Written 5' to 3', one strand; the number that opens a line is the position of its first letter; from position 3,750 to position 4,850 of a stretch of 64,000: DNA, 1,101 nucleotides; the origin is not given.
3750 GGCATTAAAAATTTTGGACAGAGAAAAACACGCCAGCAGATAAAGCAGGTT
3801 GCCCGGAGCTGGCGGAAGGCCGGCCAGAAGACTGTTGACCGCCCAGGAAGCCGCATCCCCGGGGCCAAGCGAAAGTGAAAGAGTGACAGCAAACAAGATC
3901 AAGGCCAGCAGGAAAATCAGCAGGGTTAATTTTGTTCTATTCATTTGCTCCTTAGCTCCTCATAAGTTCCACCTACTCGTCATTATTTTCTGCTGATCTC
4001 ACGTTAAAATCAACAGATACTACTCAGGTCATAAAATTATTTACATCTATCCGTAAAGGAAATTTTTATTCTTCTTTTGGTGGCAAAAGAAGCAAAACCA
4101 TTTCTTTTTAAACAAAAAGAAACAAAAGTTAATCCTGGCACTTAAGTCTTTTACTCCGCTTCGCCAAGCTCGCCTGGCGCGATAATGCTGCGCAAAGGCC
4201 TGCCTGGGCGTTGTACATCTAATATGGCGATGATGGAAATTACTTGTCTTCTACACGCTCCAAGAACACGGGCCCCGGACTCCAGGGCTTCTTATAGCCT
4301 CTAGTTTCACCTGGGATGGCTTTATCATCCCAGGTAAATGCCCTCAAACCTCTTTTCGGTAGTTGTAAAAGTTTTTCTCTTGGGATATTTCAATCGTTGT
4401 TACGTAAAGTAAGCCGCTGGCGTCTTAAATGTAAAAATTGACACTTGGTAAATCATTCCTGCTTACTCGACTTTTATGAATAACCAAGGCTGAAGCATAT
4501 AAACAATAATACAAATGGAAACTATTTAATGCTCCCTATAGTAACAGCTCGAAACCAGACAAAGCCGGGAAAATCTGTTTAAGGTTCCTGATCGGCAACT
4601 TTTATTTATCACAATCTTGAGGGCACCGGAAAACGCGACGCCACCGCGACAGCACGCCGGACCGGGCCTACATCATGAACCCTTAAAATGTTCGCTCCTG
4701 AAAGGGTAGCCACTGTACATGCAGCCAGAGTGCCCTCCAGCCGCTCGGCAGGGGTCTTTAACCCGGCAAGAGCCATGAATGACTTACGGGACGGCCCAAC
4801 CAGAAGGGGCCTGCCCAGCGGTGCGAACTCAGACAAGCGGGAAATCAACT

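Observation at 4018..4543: Non-coding repeat family of about 525 bp with TA flanks, short TIRs and dense internal hairpins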

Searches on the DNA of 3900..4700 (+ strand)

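Call 6: search_rna_families(source=window, start=3900, end=4700, threshold=evalue, max_evalue=10)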
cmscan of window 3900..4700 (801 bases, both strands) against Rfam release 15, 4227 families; matches with E-value up to 10: 5.
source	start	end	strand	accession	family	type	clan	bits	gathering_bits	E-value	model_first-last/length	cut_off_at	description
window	4278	4344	-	RF00525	Flavivirus_DB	Cis-reg;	-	18.7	41.5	0.32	1-72/72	no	Flavivirus DB element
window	4053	4111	+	RF00845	MIR158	Gene; miRNA;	-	18.6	67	1.3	1-100/100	no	MIR158 microRNA precursor family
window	4408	4467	-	RF00267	snoR64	Gene; snRNA; snoRNA; CD-box;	-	18.1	45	2.9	1-94/94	no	Small nucleolar RNA R64/Z200 family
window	4043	4123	-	RF01061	mir-548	Gene; miRNA;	-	16.4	90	4.9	1-84/84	no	mir-548 microRNA precursor family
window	4051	4129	-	RF02081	STnc550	Gene; sRNA;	-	10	48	8.5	226-304/388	no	Enterobacterial sRNA STnc550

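Call 70: build_rna_model(alignment_id=A3)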
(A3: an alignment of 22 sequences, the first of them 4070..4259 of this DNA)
Model R1 built from alignment A3 (22 sequences, 216 columns); structure: RNAalifold consensus.
model positions 199; base pairs 32; branch points 3; effective number of sequences 1.72; information 0.59 bits per position. Calibrated on 0.2 Mb of random sequence (short: E-values are rough).
structure used (alignment columns):
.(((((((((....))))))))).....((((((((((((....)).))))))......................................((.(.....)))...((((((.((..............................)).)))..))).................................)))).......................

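Call 71: search_with_rna_model(model_id=R1, source=window, max_evalue=1)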
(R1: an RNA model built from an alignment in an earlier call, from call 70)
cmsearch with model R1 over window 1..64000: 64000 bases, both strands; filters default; matches with E-value up to 1: 9.
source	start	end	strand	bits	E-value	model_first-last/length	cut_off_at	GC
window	4070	4259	+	200.9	1.1e-55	1-199/199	no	0.43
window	52837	53028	-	200.8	1.1e-55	1-199/199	no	0.44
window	57557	57747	+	198.8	4.3e-55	1-199/199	no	0.43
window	52975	53096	+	30.3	2.6e-07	1-199/199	no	0.3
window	57461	57580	-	23.9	1.7e-05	1-199/199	no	0.34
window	873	1019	+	18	0.0008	1-199/199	no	0.37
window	4026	4093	-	17.5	0.0011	1-199/199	no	0.29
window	4101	4122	-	9.9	0.16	2-23/199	no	0.14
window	29772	29879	-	8.4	0.41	1-199/199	no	0.3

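Call 72: search_with_rna_model(model_id=R1, sources=[L040, L041, L043, L044, L001, L002, L003, L004, L005, L006, L007, L008, L009, L010, L011, L012, L013, L014, L015, L016, L017, L018, L019, L020, L021, L022, L023, L024, L025, L026, L027, L028, L029, L030, L031, L032, L033, L034, L035, L036, L037, L038], max_evalue=0.01)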
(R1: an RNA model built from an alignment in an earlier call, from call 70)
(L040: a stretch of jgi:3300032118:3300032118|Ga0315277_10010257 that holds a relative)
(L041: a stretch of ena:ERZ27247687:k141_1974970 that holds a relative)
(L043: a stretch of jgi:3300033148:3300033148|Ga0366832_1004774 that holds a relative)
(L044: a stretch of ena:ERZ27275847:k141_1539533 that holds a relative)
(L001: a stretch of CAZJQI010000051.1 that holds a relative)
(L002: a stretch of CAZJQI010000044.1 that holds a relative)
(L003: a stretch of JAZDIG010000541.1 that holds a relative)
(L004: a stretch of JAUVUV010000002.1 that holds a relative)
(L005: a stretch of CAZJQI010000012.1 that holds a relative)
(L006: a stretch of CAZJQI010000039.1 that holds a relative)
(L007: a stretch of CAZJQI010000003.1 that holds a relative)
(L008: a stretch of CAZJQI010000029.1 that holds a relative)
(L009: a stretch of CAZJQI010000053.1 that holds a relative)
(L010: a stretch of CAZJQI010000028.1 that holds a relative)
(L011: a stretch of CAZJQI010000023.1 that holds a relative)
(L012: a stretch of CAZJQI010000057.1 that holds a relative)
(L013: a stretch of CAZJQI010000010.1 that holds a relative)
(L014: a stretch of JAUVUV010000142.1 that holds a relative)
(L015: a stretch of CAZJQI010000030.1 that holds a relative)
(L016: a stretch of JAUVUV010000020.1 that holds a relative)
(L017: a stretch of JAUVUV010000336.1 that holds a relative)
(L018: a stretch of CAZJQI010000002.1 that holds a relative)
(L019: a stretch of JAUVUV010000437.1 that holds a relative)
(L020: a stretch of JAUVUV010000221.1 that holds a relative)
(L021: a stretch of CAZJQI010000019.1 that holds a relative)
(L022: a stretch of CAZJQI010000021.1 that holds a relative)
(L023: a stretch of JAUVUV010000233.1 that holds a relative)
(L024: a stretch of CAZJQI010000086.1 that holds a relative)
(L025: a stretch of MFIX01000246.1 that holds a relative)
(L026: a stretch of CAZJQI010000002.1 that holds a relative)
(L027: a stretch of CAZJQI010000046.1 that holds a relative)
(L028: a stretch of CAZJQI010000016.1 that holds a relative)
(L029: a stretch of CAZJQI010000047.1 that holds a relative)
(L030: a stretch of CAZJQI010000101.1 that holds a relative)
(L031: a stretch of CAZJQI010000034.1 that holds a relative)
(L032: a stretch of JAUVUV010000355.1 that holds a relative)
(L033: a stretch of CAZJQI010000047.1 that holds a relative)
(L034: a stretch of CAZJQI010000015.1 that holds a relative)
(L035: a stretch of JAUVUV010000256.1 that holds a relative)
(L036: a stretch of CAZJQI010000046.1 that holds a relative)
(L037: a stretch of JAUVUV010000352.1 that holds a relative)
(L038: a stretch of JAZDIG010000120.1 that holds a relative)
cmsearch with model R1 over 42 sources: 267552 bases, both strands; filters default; matches with E-value up to 0.01: 89.
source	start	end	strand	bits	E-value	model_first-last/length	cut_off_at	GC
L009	7277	7474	-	227.7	1.2e-62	1-199/199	no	0.43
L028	13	210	-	225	6.7e-62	1-199/199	no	0.42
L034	2371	2568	-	225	6.7e-62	1-199/199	no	0.42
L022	2675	2872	+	223.8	1.5e-61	1-199/199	no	0.43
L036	7448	7646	+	219.3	2.8e-60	1-199/199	no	0.41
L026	5963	6160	-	217.8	7.5e-60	1-199/199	no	0.41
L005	6362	6560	-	216.1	2.3e-59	1-199/199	no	0.42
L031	4278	4475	+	215.5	3.3e-59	1-199/199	no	0.42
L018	4562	4763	+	212.9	1.9e-58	1-199/199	no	0.46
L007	7097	7294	+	212.9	1.9e-58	1-199/199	no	0.44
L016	5282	5480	-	210.7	7.8e-58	1-199/199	no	0.43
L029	3241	3442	+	208.7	2.9e-57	1-199/199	no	0.5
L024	344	543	+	202.9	1.3e-55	1-199/199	no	0.46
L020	108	309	-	199.7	1e-54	1-199/199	no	0.49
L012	3803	4003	+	198.4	2.4e-54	1-199/199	no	0.49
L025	6927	7114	-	196.8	6.6e-54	1-199/199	no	0.46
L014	5909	6109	+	196.6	7.8e-54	1-199/199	no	0.43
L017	3440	3626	+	195.4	1.6e-53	1-199/199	no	0.47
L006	7666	7866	+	191.6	2e-52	1-199/199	no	0.49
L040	7264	7451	-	185.2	1.3e-50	1-199/199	no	0.47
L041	7264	7451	-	185.2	1.3e-50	1-199/199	no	0.47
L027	2848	3047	+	185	1.5e-50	1-198/199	3'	0.49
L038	3731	3943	+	183.2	4.9e-50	1-199/199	no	0.53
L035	4235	4429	-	179.2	6.5e-49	7-199/199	5'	0.51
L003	1427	1639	-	166.8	2.2e-45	1-199/199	no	0.54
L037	3413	3563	+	166.3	3e-45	1-152/199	3'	0.45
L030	1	180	-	163.3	2.1e-44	1-178/199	3'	0.5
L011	5007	5153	+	163.1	2.4e-44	1-148/199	3'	0.43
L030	2077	2294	-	156.7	1.6e-42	1-199/199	no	0.53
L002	4327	4520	-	149.9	1.4e-40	1-199/199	no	0.47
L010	7241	7424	-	141.1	4.1e-38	1-199/199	no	0.5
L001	7886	8000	+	135.4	1.7e-36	1-116/199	3'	0.38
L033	1941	2252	-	121.9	1.1e-32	1-199/199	no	0.44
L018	5446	5622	+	117.3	2.3e-31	1-199/199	no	0.51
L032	1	100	-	115.7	6.7e-31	1-100/199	3'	0.41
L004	12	182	+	112.9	4.2e-30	2-177/199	no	0.49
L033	1616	1812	-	109.7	3.4e-29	1-199/199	no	0.43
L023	4560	4646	+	104.9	7.6e-28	1-86/199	3'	0.37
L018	4924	5257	+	101.3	8e-27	1-199/199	no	0.48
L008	549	717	+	80.5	6.3e-21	1-199/199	no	0.41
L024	848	902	+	77.3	5.2e-20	1-55/199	3'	0.29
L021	6357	6410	+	75.6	1.5e-19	1-54/199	3'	0.3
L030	2416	2529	-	73.6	5.6e-19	87-199/199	5'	0.59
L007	932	1156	-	71.6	2.1e-18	1-199/199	no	0.46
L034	1931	2162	-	68.2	1.9e-17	1-199/199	no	0.46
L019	413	580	-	65.6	1.1e-16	1-199/199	no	0.45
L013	1995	2042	+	64.9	1.7e-16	1-48/199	3'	0.29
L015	2540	2580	+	53.3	3.2e-13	1-41/199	3'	0.32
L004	1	64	-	31.2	5.8e-07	1-64/199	3'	0.25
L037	3304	3466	-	28.2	4.2e-06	1-199/199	no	0.29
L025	7061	7281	+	26.7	1.1e-05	1-199/199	no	0.38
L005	6507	6675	+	26.3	1.4e-05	1-199/199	no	0.28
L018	4430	4615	-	26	1.8e-05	1-199/199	no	0.44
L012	3689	3856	-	25.3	2.8e-05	1-199/199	no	0.29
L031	4168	4331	-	25.3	2.9e-05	1-199/199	no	0.32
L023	4438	4613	-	25.2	3e-05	1-199/199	no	0.33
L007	1122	1173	+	24.6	4.6e-05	1-199/199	no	0.29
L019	527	707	+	24.3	5.3e-05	1-199/199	no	0.31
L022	2566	2728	-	24.2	5.7e-05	1-199/199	no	0.3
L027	2714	2901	-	24.2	5.8e-05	1-199/199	no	0.31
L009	7421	7591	+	24.1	6.1e-05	1-199/199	no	0.29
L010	7371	7535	+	24.1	6.1e-05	1-199/199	no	0.35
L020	256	407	+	23.7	8e-05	1-199/199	no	0.3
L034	2515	2670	+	23.5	9.5e-05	1-199/199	no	0.28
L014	5836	5962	-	22.9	0.00014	1-199/199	no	0.3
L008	366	602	-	22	0.00024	1-199/199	no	0.35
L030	2241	2379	+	21.8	0.00027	1-199/199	no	0.28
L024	226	397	-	21.8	0.00027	1-199/199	no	0.3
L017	3414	3463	-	21.8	0.00028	1-199/199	no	0.28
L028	157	373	+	21.8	0.00028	1-199/199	no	0.32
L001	7710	7939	-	21.6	0.00032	1-199/199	no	0.38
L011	4901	5060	-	21.2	0.0004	1-199/199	no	0.27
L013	1966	2018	-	21.1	0.00043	1-199/199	no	0.32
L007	6985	7150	-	21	0.00047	1-199/199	no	0.41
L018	4800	4977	-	21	0.00048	1-199/199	no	0.4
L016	5457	5502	+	20.8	0.00054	1-199/199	no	0.3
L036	7313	7501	-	20.3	0.00073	1-199/199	no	0.44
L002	4467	4671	+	20.3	0.00076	1-199/199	no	0.4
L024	820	871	-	19.1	0.0016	1-199/199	no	0.33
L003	1616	1659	+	18.9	0.0019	1-199/199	no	0.36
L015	2516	2563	-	18.9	0.0019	1-199/199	no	0.31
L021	6262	6410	-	18.6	0.0022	1-199/199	no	0.26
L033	2199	2407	+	18.1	0.0031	1-199/199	no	0.42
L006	7557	7719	-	17.9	0.0035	1-199/199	no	0.26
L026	6137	6198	+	17.6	0.0042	1-199/199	no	0.27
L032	47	208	+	17.6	0.0044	1-199/199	no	0.27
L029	3190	3264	-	17.2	0.0058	1-199/199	no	0.29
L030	127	256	+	16.9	0.0069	1-199/199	no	0.28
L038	3685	3754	-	16.4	0.0095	1-199/199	no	0.36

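Call 76: search_with_rna_model(model_id=R1, sources=[window, L040, L002, L003, L005, L006, L007, L009, L012, L014, L016, L017, L018, L020, L022, L024, L025, L026, L029, L030, L031, L034, L036, L038, L054, L059, L064, L065, L068, L074, L078, L082, L087, L089, L090, L092, L108, L110, L112, L116, L122, L124, L142, L143, L163, L164], max_evalue=1e-35, make_alignment=true)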
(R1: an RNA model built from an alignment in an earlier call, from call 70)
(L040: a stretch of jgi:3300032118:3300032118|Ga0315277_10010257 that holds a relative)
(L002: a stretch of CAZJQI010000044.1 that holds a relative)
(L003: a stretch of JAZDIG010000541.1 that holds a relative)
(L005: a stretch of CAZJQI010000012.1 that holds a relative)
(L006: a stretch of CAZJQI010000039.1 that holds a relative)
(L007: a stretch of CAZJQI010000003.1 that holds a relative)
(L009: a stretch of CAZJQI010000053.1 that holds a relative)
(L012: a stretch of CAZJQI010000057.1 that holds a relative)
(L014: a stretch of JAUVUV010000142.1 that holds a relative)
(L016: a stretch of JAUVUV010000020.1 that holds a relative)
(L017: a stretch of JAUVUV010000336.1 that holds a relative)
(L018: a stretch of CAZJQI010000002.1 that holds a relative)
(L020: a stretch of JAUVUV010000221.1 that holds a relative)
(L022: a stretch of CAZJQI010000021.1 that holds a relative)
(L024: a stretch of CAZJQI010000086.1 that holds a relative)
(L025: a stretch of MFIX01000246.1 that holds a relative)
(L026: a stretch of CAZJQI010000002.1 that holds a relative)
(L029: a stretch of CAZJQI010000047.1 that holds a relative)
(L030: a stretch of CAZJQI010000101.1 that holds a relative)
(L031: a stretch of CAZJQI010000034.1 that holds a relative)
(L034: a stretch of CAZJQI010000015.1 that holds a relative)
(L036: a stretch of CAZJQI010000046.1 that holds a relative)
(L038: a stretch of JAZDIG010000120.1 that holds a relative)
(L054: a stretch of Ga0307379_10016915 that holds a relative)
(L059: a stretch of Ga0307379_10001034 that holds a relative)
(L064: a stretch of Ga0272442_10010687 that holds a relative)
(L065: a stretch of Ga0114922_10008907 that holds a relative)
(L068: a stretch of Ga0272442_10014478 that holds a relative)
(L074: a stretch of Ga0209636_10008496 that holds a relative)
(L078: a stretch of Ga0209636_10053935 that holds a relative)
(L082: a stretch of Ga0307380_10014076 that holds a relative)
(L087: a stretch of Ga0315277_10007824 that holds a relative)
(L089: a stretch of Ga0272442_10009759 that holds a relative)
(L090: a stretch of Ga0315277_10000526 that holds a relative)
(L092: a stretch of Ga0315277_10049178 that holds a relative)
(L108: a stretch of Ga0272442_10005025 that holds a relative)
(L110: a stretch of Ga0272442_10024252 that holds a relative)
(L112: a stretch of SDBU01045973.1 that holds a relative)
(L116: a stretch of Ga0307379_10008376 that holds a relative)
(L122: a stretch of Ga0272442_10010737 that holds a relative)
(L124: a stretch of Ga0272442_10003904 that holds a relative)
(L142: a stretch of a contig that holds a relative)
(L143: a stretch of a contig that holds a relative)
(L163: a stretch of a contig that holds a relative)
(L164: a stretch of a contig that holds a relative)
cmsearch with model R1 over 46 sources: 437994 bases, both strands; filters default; matches with E-value up to 1e-35: 52.
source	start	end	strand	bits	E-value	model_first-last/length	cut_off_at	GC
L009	7277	7474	-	227.7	2e-62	1-199/199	no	0.43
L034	2371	2568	-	225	1.1e-61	1-199/199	no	0.42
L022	2675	2872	+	223.8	2.5e-61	1-199/199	no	0.43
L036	7448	7646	+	219.3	4.5e-60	1-199/199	no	0.41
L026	5963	6160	-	217.8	1.2e-59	1-199/199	no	0.41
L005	6362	6560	-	216.1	3.8e-59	1-199/199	no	0.42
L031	4278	4475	+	215.5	5.4e-59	1-199/199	no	0.42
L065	4006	4203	-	213.7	1.8e-58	1-199/199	no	0.42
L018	4562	4763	+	212.9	3.1e-58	1-199/199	no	0.46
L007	7097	7294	+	212.9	3.1e-58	1-199/199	no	0.44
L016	5282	5480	-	210.7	1.3e-57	1-199/199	no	0.43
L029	3241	3442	+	208.7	4.8e-57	1-199/199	no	0.5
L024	344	543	+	202.9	2e-55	1-199/199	no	0.46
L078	3040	3241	-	202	3.7e-55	1-199/199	no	0.44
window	4070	4259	+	200.9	7.4e-55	1-199/199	no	0.43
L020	108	309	-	199.7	1.7e-54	1-199/199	no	0.49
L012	3803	4003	+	198.4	3.9e-54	1-199/199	no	0.49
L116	10508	10698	-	198.2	4.6e-54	1-199/199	no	0.42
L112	3226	3414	-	198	5e-54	1-199/199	no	0.44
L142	12003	12192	+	197.1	8.9e-54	1-199/199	no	0.42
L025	6927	7114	-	196.8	1.1e-53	1-199/199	no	0.46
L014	5909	6109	+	196.6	1.3e-53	1-199/199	no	0.43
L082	6252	6441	-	196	1.8e-53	1-199/199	no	0.42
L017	3440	3626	+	195.4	2.7e-53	1-199/199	no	0.47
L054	7524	7714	+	194.9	3.7e-53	1-199/199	no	0.43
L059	3682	3873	+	192.8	1.6e-52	1-199/199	no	0.45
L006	7666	7866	+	191.6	3.3e-52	1-199/199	no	0.49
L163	4303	4495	+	189.9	1e-51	1-199/199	no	0.46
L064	308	508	-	189.3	1.5e-51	1-199/199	no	0.49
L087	12125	12316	-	188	3.4e-51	1-199/199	no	0.44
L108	8929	9130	+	186.8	7.4e-51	1-199/199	no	0.46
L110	4989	5189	+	186.2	1.1e-50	1-199/199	no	0.46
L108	8324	8524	+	186.2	1.1e-50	1-199/199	no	0.46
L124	10107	10307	-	185.5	1.7e-50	1-199/199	no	0.47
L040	7264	7451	-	185.2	2.1e-50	1-199/199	no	0.47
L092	282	471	+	184.5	3.4e-50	1-199/199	no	0.46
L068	6181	6383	+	184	4.6e-50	1-199/199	no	0.47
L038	3731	3943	+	183.2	8e-50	1-199/199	no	0.53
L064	9681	9881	+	182.7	1.1e-49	1-199/199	no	0.47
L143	3556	3755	-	181.8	2e-49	1-199/199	no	0.47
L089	421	625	+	176.8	5.2e-48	1-199/199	no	0.48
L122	10436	10638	+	176.1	8.1e-48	1-199/199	no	0.48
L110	5562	5766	+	174.4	2.5e-47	1-199/199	no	0.47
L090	6053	6240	+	168.4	1.2e-45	1-199/199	no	0.44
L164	1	186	+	167.6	2.1e-45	16-199/199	5'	0.47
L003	1427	1639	-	166.8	3.6e-45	1-199/199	no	0.54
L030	1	180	-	163.3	3.4e-44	1-178/199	3'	0.5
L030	2077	2294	-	156.7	2.6e-42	1-199/199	no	0.53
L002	4327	4520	-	149.9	2.2e-40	1-199/199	no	0.47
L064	838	1058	-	146.8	1.7e-39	1-199/199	no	0.44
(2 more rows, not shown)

Alignment A4: 52 matches aligned to the model, 298 columns, each read 5' to 3' on its own strand. Consensus structure (alignment columns), stored with it:
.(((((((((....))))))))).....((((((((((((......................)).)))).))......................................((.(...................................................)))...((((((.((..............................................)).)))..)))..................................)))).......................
